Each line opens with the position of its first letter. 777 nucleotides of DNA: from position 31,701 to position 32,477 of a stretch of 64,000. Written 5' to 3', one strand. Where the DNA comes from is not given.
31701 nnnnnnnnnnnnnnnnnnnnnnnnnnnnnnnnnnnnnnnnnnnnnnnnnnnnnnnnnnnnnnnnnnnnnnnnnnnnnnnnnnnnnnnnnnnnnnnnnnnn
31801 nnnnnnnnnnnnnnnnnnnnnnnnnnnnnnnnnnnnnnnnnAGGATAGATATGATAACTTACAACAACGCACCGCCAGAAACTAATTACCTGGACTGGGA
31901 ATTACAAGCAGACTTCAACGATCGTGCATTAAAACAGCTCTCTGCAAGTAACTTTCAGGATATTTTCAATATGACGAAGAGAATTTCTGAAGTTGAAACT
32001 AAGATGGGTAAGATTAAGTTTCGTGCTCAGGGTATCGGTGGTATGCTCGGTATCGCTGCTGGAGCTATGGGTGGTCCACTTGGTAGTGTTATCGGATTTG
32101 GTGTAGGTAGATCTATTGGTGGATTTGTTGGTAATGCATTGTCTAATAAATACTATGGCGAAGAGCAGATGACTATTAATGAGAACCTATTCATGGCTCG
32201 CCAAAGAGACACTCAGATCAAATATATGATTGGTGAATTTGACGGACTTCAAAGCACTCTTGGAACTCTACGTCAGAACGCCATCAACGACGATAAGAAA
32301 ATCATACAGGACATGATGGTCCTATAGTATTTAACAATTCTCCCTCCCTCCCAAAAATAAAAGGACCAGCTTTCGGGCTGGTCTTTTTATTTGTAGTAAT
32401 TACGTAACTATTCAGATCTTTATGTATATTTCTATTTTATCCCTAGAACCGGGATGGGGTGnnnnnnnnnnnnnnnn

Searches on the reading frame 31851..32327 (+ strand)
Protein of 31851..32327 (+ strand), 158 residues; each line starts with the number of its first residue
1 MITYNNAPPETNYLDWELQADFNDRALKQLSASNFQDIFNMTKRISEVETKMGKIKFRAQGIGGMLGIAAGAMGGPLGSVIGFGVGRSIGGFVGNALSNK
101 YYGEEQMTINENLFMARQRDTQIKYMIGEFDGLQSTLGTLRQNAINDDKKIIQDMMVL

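Call 31: search_protein_families(library=pfam, proteins=[window:31851-32327:+], max_evalue=1)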
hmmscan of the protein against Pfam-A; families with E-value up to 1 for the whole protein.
window:31851-32327:+ (158 aa): 4 families
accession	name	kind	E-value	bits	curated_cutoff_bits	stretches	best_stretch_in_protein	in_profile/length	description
PF21724.2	DUF6861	-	0.038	13.9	28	1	29-93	19-84/194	Family of unknown function (DUF6861)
PF13488.11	Gly-zipper_Omp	-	0.093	13.1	25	1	61-99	4-44/46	Glycine zipper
PF05802.16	SctB2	-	0.16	12.8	26.5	1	12-97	28-100/162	SPI-2 type 3 secretion system translocon protein SctB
PF13441.11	Gly-zipper_YMGG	-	0.86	9.8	28.9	0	61-97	8-42/45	YMGG-like Gly-zipper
